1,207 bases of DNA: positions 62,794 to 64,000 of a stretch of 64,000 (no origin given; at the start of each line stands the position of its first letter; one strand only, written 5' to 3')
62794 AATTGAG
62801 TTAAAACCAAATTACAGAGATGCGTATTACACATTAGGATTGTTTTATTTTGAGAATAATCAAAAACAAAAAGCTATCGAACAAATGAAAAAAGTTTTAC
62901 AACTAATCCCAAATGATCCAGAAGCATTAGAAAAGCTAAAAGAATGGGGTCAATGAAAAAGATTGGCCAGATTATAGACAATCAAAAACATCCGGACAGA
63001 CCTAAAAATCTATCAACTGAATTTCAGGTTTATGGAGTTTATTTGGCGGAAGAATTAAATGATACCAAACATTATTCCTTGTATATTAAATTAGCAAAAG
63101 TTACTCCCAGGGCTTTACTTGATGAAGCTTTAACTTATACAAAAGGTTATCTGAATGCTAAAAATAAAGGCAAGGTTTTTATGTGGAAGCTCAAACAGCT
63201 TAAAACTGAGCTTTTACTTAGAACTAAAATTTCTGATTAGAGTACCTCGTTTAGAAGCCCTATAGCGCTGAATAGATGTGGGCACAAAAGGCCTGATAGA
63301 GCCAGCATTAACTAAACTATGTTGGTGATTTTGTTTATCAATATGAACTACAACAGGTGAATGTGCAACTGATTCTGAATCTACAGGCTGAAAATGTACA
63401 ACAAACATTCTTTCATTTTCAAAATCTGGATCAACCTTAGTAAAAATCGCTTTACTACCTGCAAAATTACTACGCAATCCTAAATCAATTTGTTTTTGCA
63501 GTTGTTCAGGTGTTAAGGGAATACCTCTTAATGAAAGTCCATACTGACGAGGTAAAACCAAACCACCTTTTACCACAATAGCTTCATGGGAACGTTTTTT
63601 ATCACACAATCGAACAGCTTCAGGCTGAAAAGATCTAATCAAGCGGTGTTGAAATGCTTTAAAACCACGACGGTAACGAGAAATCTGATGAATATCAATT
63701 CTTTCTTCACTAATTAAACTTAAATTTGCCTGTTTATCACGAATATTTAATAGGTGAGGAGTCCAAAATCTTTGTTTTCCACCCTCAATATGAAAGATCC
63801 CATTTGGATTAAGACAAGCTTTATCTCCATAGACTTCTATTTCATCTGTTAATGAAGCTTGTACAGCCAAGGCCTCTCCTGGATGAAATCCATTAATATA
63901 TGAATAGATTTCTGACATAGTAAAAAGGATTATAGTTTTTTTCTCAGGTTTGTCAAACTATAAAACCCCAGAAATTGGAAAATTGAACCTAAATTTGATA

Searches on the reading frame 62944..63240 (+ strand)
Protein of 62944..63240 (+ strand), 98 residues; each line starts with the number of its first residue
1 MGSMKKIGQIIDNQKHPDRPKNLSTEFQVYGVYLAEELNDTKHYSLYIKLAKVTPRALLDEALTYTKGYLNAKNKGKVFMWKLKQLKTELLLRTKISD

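Call 3: search_protein_families(library=pfam, proteins=[window:62944-63240:+], max_evalue=1)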
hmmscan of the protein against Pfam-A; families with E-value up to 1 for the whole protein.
window:62944-63240:+ (98 aa): 0 families

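Call 5: search_protein_families(library=phrogs, proteins=[window:62944-63240:+], max_evalue=1)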
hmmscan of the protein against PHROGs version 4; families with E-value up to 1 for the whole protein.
window:62944-63240:+ (98 aa): 1 family
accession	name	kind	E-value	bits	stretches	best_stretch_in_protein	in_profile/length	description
phrog_21462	-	unknown function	0.23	12.4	1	15-78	35-95/130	-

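Call 6: search_protein_families(library=padloc, proteins=[window:62944-63240:+], max_evalue=1)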
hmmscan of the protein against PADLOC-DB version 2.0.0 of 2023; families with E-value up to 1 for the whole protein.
window:62944-63240:+ (98 aa): 0 families

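Call 7: search_protein_families(library=ncbifam, proteins=[window:62944-63240:+], max_evalue=1)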
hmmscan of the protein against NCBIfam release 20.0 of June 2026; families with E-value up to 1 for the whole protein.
window:62944-63240:+ (98 aa): 0 families

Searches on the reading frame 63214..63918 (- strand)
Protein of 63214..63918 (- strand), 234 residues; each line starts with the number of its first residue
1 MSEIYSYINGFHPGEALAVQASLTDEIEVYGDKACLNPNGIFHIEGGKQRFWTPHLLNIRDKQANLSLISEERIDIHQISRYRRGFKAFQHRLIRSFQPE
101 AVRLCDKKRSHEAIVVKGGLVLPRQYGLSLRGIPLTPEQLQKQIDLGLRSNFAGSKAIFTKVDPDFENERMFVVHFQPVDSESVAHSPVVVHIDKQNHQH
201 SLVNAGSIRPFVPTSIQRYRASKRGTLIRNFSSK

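Call 3: search_protein_families(library=pfam, proteins=[window:63214-63918:-], max_evalue=1)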
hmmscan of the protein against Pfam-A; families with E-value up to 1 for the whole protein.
window:63214-63918:- (234 aa): 1 family
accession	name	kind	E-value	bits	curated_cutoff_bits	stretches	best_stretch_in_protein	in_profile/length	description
PF20869.2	FAM186A_PQQAQ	-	0.21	11.7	45.7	1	132-142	8-18/42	FAM186A, PQQAQ repeat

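Call 5: search_protein_families(library=phrogs, proteins=[window:63214-63918:-], max_evalue=1)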
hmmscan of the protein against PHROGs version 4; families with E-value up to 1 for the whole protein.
window:63214-63918:- (234 aa): 0 families

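Call 6: search_protein_families(library=padloc, proteins=[window:63214-63918:-], max_evalue=1)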
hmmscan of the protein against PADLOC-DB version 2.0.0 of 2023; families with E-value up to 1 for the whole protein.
window:63214-63918:- (234 aa): 0 families

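Call 7: search_protein_families(library=ncbifam, proteins=[window:63214-63918:-], max_evalue=1)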
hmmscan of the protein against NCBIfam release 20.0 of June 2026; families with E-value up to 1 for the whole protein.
window:63214-63918:- (234 aa): 0 families
